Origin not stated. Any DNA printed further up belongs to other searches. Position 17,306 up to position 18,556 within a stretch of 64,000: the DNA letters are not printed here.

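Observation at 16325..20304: Operon of a small secreted protein, ComM (YifB), and a 711-aa Cys-rich lipoprotein whose trypsin-like domain has all three catalytic residues replaced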

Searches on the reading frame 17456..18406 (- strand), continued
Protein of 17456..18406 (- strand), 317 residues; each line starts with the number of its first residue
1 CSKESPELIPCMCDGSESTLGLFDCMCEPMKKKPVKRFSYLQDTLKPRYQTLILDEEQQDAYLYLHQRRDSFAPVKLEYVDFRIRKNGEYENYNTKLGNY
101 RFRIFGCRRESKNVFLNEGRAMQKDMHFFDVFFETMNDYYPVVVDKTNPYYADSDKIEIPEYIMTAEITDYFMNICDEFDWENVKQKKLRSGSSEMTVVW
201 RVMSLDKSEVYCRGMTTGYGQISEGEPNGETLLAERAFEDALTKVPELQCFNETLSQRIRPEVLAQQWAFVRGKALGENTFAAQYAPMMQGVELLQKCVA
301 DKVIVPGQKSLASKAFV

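Call 26: find_encoding_contigs(protein=P0170, flank=6000, max_places=2)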
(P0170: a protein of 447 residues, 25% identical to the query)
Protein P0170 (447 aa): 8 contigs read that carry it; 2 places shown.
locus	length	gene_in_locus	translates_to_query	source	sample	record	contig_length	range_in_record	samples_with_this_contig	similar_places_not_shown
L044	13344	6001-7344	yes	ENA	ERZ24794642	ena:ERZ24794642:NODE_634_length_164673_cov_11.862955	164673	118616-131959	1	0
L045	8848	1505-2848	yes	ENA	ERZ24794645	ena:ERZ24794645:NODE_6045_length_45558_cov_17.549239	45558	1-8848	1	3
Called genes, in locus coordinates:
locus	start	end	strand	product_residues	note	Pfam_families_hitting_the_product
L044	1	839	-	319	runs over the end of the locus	PF01073:3Beta_HSD, PF01370:Epimerase, PF04321:RmlD_sub_bind, PF13460:NAD_binding_10 (weak), PF16363:GDP_Man_Dehyd, PF07993:NAD_binding_4 (weak)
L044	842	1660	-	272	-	PF00753:Lactamase_B, PF13483:Lactamase_B_3, PF12706:Lactamase_B_2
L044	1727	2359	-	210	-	PF02798:GST_N, PF13417:GST_N_3, PF13409:GST_N_2 (weak), PF00043:GST_C, PF14497:GST_C_3 (weak)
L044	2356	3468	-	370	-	PF01008:IF-2B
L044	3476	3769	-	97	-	PF07045:DUF1330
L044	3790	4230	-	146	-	PF04140:ICMT (weak), PF04191:PEMT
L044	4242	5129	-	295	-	PF01048:PNP_UDP_1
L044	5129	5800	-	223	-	PF01738:DLH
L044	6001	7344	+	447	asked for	PF10459:Peptidase_S46 (faint), PF00089:Trypsin, PF13365:Trypsin_2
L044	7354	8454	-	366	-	PF01926:MMR_HSR1, PF02421:FeoB_N, PF06071:YchF-GTPase_C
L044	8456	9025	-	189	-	PF01195:Pept_tRNA_hydro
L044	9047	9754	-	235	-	-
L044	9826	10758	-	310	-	PF13793:Pribosyltran_N, PF00156:Pribosyltran, PF14572:Pribosyl_synth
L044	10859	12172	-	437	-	-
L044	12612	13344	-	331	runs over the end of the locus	-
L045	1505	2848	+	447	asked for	PF10459:Peptidase_S46 (faint), PF00089:Trypsin, PF13365:Trypsin_2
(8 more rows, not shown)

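Call 28: find_homologous_proteins(query=P0148, max_evalue=0.00001)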
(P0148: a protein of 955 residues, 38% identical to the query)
Query P0148 (955 aa): 736 proteins with E <= 0.00001 among 8000 candidates; the best 120 are listed.
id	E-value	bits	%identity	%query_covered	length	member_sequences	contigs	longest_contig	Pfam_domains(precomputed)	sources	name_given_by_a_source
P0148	0.0e+0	2201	100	100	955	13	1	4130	PF13365.13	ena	-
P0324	0.0e+0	1690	77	100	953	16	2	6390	PF13365.13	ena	-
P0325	0.0e+0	1646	76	100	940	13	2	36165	-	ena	-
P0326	0.0e+0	1397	64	100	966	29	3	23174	-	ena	-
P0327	0.0e+0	1278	59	100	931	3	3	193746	PF13365.13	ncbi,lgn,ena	-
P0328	0.0e+0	1256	62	45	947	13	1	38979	PF13365.13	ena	-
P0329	0.0e+0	1255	64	45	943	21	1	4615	PF13365.13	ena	-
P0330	0.0e+0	1236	59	100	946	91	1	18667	PF13365.13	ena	-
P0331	0.0e+0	1219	58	100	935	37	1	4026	PF13365.13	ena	-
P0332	0.0e+0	1209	58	100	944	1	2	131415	PF13365.13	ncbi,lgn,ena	-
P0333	0.0e+0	1137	57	100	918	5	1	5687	PF13365.13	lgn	-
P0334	0.0e+0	1112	54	100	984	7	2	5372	PF13365.13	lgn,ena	-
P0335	0.0e+0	1108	54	100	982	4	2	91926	PF13365.13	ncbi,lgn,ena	-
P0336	0.0e+0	1097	53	100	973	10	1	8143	PF13365.13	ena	-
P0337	0.0e+0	1093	54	100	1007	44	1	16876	PF13365.13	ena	-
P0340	5.0e-168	579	47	33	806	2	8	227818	PF13365.13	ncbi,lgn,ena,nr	ncbi:MAG: hypothetical protein J6A33_02480 [Alphaproteobacteria bacterium]|nr:hypothetical protein [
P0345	1.2e-164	568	40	39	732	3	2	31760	PF13365.13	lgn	-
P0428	3.1e-159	550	45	37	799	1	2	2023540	PF13365.13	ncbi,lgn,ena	-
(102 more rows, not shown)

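Call 29: find_encoding_contigs(protein=P0327, flank=7000, max_places=1)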
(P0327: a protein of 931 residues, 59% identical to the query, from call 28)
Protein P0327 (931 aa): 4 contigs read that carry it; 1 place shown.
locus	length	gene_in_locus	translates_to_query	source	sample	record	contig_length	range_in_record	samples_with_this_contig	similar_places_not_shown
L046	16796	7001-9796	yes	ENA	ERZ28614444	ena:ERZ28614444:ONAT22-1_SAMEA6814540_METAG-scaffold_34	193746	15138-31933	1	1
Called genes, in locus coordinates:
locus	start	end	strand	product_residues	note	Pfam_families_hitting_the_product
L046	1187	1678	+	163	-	-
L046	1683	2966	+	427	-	-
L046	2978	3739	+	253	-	-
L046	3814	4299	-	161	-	PF01281:Ribosomal_L9_N, PF03948:Ribosomal_L9_C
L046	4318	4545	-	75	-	PF01084:Ribosomal_S18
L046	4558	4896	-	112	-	PF01250:Ribosomal_S6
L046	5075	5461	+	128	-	-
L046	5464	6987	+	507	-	PF13541:ChlI, PF00158:Sigma54_activat (faint), PF01078:Mg_chelatase, PF07728:AAA_5, PF00493:MCM (weak), PF13335:Mg_chelatase_C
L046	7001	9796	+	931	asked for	PF13365:Trypsin_2 (weak)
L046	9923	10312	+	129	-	PF02033:RBFA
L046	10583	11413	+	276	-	-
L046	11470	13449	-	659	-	PF00456:Transketolase_N, PF13292:DXP_synthase_N (faint), PF00676:E1_dh, PF02779:Transket_pyr, PF02780:Transketolase_C, PF22613:Transketolase_C_1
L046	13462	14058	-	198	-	-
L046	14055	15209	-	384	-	PF05175:MTS, PF05958:tRNA_U5-meth_tr, PF02475:TRM5-TYW2_MTfase (faint), PF03602:Cons_hypoth95 (weak), PF13649:Methyltransf_25 (weak), PF13847:Methyltransf_31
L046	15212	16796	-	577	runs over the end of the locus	PF00989:PAS (weak), PF13426:PAS_9, PF00990:GGDEF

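Call 30: find_encoding_contigs(protein=P0428, flank=7000, max_places=1)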
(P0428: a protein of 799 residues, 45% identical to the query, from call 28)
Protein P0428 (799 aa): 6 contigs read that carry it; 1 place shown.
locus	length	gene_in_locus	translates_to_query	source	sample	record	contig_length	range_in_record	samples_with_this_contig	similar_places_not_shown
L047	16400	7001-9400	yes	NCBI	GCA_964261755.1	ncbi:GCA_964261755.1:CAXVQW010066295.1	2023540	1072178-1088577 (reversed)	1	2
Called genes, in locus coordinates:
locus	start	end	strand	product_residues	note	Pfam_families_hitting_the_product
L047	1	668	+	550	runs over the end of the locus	PF00118:Cpn60_TCP1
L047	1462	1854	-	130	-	-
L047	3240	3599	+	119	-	-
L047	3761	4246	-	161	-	PF01281:Ribosomal_L9_N, PF03948:Ribosomal_L9_C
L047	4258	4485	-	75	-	PF01084:Ribosomal_S18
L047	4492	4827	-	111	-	PF01250:Ribosomal_S6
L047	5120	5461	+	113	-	-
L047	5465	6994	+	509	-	PF13541:ChlI, PF00158:Sigma54_activat (faint), PF00493:MCM (faint), PF01078:Mg_chelatase, PF07728:AAA_5 (weak), PF13335:Mg_chelatase_C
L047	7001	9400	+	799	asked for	PF13365:Trypsin_2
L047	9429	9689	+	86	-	-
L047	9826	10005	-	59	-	-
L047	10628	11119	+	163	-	-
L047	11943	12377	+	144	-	PF04138:GtrA_DPMS_TM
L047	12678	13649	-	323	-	PF02661:Fic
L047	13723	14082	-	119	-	PF03960:ArsC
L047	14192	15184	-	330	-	PF00959:Phage_lysozyme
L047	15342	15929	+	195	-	PF13505:OMP_b-brl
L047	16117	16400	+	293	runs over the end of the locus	PF00126:HTH_1 (weak), PF03466:LysR_substrate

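Call 31: find_encoding_contigs(protein=P0340, flank=7000, max_places=1)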
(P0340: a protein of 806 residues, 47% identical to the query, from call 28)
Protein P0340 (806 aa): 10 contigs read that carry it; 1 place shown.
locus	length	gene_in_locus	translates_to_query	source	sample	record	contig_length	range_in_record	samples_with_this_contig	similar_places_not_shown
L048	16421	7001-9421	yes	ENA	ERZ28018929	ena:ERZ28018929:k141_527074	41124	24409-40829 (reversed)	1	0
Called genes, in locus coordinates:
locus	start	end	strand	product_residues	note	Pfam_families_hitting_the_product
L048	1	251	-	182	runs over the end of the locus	?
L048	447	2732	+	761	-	PF03477:ATP-cone (weak), PF00317:Ribonuc_red_lgN, PF02867:Ribonuc_red_lgC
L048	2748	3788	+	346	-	PF00268:Ribonuc_red_sm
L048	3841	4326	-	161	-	PF01281:Ribosomal_L9_N, PF03948:Ribosomal_L9_C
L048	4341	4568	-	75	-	PF01084:Ribosomal_S18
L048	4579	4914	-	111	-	PF01250:Ribosomal_S6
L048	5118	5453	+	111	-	-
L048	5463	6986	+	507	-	PF13541:ChlI, PF00158:Sigma54_activat (faint), PF01078:Mg_chelatase, PF07728:AAA_5, PF00493:MCM (weak), PF13335:Mg_chelatase_C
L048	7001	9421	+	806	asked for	PF13365:Trypsin_2 (weak)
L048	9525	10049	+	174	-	PF00227:Proteasome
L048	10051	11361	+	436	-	PF00004:AAA (weak), PF07728:AAA_5 (faint), PF07724:AAA_2, PF00004:AAA (weak)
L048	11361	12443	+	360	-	PF04055:Radical_SAM, PF06969:HemN_C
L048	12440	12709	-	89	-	PF01381:HTH_3 (weak)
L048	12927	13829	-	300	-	-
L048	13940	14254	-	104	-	PF00085:Thioredoxin, PF14595:Thioredoxin_9 (weak), PF13098:Thioredoxin_2, PF13728:TraF (weak), PF13905:Thioredoxin_8 (weak)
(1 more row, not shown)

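Call 32: find_encoding_contigs(protein=P0345, flank=7000, max_places=1)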
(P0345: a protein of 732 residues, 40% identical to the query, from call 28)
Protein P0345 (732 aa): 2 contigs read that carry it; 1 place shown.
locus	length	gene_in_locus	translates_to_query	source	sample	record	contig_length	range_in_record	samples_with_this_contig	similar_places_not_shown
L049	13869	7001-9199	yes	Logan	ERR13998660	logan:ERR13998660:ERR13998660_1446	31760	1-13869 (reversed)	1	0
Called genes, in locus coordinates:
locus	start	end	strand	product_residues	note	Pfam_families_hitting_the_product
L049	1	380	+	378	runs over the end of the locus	PF01546:Peptidase_M20, PF07687:M20_dimer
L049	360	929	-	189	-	-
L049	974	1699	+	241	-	-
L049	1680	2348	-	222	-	PF00702:Hydrolase, PF13419:HAD_2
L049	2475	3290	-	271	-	-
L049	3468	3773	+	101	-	-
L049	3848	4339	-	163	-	PF01281:Ribosomal_L9_N, PF03948:Ribosomal_L9_C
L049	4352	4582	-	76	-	PF01084:Ribosomal_S18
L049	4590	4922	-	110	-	PF01250:Ribosomal_S6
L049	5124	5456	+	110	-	-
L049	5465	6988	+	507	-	PF13541:ChlI, PF00158:Sigma54_activat (faint), PF01078:Mg_chelatase, PF07728:AAA_5, PF00493:MCM (weak), PF13335:Mg_chelatase_C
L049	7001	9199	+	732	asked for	PF13365:Trypsin_2 (weak)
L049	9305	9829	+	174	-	PF00227:Proteasome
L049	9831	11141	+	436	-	PF00004:AAA (weak), PF07728:AAA_5 (faint), PF07724:AAA_2, PF00004:AAA (weak)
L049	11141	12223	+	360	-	PF04055:Radical_SAM, PF06969:HemN_C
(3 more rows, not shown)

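Call 44: predict_structure(alignment_id=A2)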
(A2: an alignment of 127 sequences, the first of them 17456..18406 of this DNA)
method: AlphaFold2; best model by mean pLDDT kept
length: 317 residues; sequences in the alignment: 127
mean_pLDDT: 80.1   pTM: 0.72
mean pLDDT of the five models: 80.1, 79.0, 78.8, 78.3, 77.4
residues with pLDDT >= 90: 177; 70-90: 45; 50-70: 45; < 50: 50
segments of 3 or more residues with pLDDT < 50: 1-10, 20-24, 30-43, 46-51, 308-317
pLDDT, mean of each block of 10 residues (from residue 1): 43 50 48 42 47 65 69 96 73 73 84 70 81 95 95 95 96 92 88 96 97 98 93 96 96 95 95 94 94 92 58 46
secondary structure, 60 per line:
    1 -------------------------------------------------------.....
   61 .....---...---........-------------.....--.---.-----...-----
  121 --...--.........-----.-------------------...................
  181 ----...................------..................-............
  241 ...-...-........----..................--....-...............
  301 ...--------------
elements in order: H56-65 E75-82 E96-100 E113-115 H128-136 E162-180 E185-203 E210-227 H229-243 H249-256 H261-278 H281-284 H286-303

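Call 72: search_protein_families(library=pfam, proteins=[P0148, P0340, L046:5075-5461:+], max_evalue=0.01)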
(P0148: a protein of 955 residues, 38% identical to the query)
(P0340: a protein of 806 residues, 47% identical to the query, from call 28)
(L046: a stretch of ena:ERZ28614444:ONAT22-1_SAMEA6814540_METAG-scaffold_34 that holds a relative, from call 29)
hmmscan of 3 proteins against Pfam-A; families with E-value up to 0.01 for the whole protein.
P0148 (955 aa): 0 families

P0340 (806 aa): 1 family
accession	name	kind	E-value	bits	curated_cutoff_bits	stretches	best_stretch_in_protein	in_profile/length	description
PF13365.12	Trypsin_2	-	2.5e-06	28.7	27.6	1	604-738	1-144/144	Trypsin-like peptidase domain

L046:5075-5461:+ (128 aa): 0 families

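Call 73: find_encoding_contigs(protein=P0284, flank=4000, max_places=1)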
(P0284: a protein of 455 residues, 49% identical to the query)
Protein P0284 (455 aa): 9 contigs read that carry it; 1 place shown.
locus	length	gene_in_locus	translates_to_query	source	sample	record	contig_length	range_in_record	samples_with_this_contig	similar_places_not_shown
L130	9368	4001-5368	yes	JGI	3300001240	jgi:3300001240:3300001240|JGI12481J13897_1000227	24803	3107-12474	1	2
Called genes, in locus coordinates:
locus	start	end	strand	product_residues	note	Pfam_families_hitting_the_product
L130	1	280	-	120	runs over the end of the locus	PF11969:DcpS_C, PF01230:HIT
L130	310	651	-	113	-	PF01503:PRA-PH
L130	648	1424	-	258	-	PF00977:His_biosynth, PF02581:TMP-TENI (faint), PF03060:NMO (faint)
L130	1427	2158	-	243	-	PF00977:His_biosynth, PF01207:Dus (faint)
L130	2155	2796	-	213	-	PF00117:GATase, PF07722:Peptidase_C26 (faint)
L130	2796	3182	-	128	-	PF10947:DUF2628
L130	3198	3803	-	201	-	PF00475:IGPD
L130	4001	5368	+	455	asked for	PF10459:Peptidase_S46 (faint), PF00089:Trypsin, PF13365:Trypsin_2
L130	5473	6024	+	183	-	PF00227:Proteasome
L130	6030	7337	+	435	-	PF05496:RuvB_N (faint), PF00004:AAA (weak), PF07728:AAA_5 (weak), PF07724:AAA_2, PF00004:AAA (weak)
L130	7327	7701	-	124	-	PF13560:HTH_31, PF01381:HTH_3, PF12844:HTH_19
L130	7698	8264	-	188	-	PF01713:Smr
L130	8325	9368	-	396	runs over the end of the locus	PF03562:MltA, PF06725:3D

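Call 74: find_encoding_contigs(protein=P0228, flank=4000, max_places=1)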
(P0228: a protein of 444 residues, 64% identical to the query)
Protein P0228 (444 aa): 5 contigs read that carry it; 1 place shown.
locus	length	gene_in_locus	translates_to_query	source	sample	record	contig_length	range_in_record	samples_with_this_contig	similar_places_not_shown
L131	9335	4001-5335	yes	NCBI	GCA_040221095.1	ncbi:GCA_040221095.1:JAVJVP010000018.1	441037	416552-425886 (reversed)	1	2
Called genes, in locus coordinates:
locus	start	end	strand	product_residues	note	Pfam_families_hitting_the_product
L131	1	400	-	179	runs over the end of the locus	-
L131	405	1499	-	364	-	PF01008:IF-2B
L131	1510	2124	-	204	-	PF07045:DUF1330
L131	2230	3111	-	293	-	PF01048:PNP_UDP_1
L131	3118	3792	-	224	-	PF01738:DLH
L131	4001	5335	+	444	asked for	PF00089:Trypsin, PF13365:Trypsin_2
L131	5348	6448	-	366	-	PF01926:MMR_HSR1, PF02421:FeoB_N, PF06071:YchF-GTPase_C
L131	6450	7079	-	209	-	PF01195:Pept_tRNA_hydro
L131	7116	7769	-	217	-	PF01386:Ribosomal_L25p, PF14693:Ribosomal_TL5_C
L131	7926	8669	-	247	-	-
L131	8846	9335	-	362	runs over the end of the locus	PF10005:Zn_ribbon_DZR_6, PF15887:Peptidase_Mx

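Call 75: find_encoding_contigs(protein=P0205, flank=4000, max_places=1)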
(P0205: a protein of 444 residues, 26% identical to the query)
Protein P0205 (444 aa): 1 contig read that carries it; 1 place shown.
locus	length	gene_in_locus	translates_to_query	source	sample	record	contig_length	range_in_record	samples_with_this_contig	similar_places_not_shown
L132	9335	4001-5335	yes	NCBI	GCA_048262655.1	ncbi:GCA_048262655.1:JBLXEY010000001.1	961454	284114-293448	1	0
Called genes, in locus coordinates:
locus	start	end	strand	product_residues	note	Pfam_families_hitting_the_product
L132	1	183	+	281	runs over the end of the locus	-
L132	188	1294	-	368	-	PF01008:IF-2B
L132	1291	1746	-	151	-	PF00583:Acetyltransf_1, PF13673:Acetyltransf_10, PF13508:Acetyltransf_7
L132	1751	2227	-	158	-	PF04191:PEMT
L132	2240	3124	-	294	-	PF01048:PNP_UDP_1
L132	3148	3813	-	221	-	PF01738:DLH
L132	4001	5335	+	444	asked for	PF00089:Trypsin, PF13365:Trypsin_2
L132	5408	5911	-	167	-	PF00565:SNase (weak)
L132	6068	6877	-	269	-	-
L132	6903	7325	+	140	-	PF16694:Cytochrome_P460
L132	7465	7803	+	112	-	PF07372:DUF1491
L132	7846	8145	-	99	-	PF13145:Rotamase_2 (weak), PF13616:Rotamase_3, PF00639:Rotamase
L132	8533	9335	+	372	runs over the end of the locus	PF08238:Sel1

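Call 76: find_encoding_contigs(protein=P0316, flank=4000, max_places=1)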
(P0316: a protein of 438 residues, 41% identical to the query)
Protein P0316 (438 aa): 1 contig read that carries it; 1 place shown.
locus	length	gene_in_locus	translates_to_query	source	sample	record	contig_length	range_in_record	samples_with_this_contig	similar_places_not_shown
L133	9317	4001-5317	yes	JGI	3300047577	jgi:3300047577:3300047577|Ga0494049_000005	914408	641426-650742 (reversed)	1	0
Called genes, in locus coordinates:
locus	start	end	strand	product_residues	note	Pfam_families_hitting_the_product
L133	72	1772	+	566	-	PF00682:HMGL-like, PF22615:IPMS_D2, PF08502:LeuA_dimer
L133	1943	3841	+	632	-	PF16177:ACAS_N, PF00501:AMP-binding, PF13193:AMP-binding_C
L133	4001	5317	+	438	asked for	PF00089:Trypsin, PF13365:Trypsin_2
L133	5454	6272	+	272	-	PF00497:SBP_bac_3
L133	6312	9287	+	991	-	PF02743:dCache_1, PF00672:HAMP, PF01590:GAF (weak), PF01966:HD (faint), PF13487:HD_5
